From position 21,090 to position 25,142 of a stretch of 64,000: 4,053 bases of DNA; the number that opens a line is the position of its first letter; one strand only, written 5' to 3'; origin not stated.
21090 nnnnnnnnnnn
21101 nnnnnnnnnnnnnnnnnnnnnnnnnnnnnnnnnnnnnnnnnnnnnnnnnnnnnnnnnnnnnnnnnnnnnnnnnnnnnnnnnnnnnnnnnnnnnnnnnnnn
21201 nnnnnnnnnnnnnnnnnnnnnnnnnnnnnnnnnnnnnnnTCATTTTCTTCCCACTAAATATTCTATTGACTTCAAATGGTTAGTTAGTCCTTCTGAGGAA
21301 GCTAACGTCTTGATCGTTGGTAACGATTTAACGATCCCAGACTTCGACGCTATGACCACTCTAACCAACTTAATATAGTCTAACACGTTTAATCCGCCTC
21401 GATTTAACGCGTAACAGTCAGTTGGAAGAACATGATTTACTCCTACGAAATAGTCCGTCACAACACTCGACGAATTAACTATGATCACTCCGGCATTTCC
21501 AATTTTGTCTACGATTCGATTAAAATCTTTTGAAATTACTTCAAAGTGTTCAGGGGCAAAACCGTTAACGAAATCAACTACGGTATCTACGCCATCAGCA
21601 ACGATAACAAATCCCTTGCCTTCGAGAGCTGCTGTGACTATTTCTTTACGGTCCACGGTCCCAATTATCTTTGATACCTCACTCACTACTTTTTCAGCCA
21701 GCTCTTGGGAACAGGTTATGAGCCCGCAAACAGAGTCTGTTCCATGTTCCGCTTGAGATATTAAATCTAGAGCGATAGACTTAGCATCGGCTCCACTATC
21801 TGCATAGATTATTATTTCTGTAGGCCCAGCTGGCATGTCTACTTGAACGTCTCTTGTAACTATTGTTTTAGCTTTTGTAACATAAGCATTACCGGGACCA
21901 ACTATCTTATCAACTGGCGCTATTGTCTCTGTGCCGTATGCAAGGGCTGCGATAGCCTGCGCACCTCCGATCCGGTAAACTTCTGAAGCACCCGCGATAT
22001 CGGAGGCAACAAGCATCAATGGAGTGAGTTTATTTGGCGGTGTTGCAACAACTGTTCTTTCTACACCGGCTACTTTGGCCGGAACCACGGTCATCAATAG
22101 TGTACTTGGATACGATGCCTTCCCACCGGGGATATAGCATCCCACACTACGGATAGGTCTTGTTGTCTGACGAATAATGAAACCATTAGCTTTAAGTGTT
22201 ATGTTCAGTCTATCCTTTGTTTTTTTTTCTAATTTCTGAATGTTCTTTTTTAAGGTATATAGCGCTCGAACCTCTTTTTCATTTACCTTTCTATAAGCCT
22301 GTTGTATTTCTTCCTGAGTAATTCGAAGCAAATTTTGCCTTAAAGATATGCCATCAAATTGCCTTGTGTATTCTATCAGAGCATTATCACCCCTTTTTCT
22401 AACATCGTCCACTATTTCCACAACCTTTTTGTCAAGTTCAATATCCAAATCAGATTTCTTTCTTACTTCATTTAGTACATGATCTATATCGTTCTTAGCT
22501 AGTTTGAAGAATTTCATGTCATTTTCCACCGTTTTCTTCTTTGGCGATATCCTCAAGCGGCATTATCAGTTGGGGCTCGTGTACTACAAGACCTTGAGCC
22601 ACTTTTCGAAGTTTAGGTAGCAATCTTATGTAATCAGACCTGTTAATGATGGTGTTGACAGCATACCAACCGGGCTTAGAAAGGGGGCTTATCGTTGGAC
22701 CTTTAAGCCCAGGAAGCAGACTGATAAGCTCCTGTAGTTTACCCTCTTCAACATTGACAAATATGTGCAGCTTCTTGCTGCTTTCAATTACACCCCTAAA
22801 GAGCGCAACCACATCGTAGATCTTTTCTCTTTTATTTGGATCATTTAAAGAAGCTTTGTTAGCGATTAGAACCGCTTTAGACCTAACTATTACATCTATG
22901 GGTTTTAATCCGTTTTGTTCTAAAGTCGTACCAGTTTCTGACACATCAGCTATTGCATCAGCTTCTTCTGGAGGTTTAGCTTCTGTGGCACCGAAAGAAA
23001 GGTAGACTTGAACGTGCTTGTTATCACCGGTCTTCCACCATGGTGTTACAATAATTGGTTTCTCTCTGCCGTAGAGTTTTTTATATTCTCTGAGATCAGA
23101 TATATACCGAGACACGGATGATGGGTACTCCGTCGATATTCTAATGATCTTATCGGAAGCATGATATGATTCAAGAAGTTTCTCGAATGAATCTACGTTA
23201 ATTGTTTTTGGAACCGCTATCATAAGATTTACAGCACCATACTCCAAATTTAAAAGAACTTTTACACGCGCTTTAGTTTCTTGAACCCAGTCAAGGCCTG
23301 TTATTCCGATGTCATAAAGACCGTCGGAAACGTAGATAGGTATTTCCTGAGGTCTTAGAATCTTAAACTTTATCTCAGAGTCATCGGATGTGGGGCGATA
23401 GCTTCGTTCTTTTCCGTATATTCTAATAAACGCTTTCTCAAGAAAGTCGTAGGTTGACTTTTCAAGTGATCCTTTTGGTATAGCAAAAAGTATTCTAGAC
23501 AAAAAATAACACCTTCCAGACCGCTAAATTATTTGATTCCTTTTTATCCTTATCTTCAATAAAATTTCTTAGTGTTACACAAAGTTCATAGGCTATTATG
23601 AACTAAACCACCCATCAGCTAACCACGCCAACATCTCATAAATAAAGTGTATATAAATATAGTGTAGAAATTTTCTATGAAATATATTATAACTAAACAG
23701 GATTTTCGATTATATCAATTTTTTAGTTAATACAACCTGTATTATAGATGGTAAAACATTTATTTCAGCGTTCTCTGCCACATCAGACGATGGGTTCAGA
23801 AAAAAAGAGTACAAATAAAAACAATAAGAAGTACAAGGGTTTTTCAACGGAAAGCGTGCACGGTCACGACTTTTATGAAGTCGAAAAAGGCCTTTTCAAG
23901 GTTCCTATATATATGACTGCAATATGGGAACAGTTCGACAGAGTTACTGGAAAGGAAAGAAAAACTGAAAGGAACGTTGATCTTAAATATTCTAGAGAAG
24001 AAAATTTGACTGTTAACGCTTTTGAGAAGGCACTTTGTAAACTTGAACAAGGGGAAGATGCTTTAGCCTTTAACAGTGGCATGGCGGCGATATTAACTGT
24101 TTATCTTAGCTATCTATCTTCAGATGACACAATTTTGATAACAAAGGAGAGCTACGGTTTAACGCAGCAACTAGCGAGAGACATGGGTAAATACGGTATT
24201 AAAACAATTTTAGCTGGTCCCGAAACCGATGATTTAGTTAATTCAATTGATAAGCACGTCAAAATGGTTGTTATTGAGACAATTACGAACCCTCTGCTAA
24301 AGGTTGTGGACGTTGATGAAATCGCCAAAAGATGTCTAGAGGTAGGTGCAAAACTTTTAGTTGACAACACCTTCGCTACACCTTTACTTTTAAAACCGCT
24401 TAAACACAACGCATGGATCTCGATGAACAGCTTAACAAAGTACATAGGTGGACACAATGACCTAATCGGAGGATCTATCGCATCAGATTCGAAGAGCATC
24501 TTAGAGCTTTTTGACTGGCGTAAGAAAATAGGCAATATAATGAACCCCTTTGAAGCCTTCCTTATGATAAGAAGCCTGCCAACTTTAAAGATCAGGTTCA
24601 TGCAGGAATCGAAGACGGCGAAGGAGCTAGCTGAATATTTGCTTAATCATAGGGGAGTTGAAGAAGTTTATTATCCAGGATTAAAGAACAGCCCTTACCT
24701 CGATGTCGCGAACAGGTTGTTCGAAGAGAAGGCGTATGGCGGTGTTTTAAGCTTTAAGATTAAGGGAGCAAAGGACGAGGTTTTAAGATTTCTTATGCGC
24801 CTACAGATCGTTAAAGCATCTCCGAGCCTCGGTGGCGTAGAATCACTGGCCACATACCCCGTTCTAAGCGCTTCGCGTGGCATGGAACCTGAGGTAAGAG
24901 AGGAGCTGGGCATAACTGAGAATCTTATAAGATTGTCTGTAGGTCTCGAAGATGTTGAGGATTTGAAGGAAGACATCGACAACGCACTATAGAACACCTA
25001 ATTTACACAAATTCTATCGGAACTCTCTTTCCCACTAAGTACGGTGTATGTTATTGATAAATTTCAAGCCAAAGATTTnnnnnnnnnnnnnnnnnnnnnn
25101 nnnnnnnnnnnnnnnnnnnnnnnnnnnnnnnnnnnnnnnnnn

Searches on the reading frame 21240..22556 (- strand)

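Call 34: search_protein_families(library=ncbifam, proteins=[window:21240-22556:-], max_evalue=1e-10)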
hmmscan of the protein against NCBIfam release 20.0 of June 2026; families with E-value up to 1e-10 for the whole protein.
window:21240-22556:- (438 aa): 2 families
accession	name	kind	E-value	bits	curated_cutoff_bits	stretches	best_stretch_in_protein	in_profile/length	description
TIGR00069.1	hisD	equivalog_domain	1.8e-135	452.2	243.8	1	45-432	1-391/393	histidinol dehydrogenase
NF010343.0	PRK13770.1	equivalog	7.7e-90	301.6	647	1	26-432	6-412/416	histidinol dehydrogenase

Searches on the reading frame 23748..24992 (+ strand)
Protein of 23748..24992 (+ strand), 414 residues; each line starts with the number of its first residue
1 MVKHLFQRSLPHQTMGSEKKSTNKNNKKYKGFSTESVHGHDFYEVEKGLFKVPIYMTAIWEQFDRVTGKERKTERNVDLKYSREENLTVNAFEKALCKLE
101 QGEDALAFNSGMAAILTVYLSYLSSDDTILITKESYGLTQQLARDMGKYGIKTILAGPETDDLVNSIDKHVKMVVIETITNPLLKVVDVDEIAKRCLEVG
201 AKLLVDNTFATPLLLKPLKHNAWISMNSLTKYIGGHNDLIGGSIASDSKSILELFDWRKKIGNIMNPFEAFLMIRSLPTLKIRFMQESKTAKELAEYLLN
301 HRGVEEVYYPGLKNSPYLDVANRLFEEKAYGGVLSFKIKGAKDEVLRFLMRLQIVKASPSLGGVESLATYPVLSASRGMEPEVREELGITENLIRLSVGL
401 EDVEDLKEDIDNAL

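Call 34: search_protein_families(library=ncbifam, proteins=[window:23748-24992:+], max_evalue=1e-10)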
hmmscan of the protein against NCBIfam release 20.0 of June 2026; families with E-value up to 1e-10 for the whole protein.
window:23748-24992:+ (414 aa): 42 families (the best 25 are shown)
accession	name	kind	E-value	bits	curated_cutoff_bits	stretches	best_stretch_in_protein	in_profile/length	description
NF006347.0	PRK08574.1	equivalog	9.3e-153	508.5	477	1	34-414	5-382/385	cystathionine gamma-synthase family protein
NF005047.0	PRK06460.1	equivalog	2.9e-89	299.6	501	1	78-414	36-372/376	hypothetical protein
NF005871.0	PRK07811.1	equivalog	5.4e-85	285.3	513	1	23-414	4-386/389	cystathionine gamma-synthase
NF006097.0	PRK08249.1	equivalog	1.5e-84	283.7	600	1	25-414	4-393/402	cystathionine gamma-synthase family protein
TIGR02080.1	O_succ_thio_ly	equivalog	1.5e-82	277.4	504.55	1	78-414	42-379/382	cystathionine gamma-synthase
TIGR01328.1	met_gam_lyase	equivalog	7.1e-82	275.3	549.7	1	31-414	3-388/391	methionine gamma-lyase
NF005810.0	PRK07671.1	equivalog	1.1e-79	268.3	594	1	34-414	5-376/377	bifunctional cystathionine gamma-lyase/homocysteine desulfhydrase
NF005695.0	PRK07503.1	equivalog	1.2e-78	264.5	666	1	25-414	3-394/403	methionine gamma-lyase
NF005263.0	PRK06767.1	equivalog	1.9e-78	264.2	617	1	28-414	2-383/392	methionine gamma-lyase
NF005758.0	PRK07582.1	equivalog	1.4e-77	261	440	1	73-414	49-368/372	cystathionine gamma-lyase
NF006003.0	PRK08133.1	equivalog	1.6e-77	260.9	522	1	67-413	46-393/396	O-succinylhomoserine sulfhydrylase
NF005976.0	PRK08064.1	equivalog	7.2e-77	259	627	1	32-414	7-380/390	cystathionine beta-lyase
TIGR01325.1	O_suc_HS_sulf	equivalog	1.3e-76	257.7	510.05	1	72-414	39-380/380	O-succinylhomoserine sulfhydrylase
TIGR01326.1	OAH_OAS_sulfhy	subfamily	6.5e-75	252.4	495.1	2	32-249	2-221/418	O-acetylhomoserine aminocarboxypropyltransferase/cysteine synthase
NF005026.0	PRK06434.1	equivalog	2.9e-74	250.2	634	1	26-414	3-382/385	cystathionine gamma-lyase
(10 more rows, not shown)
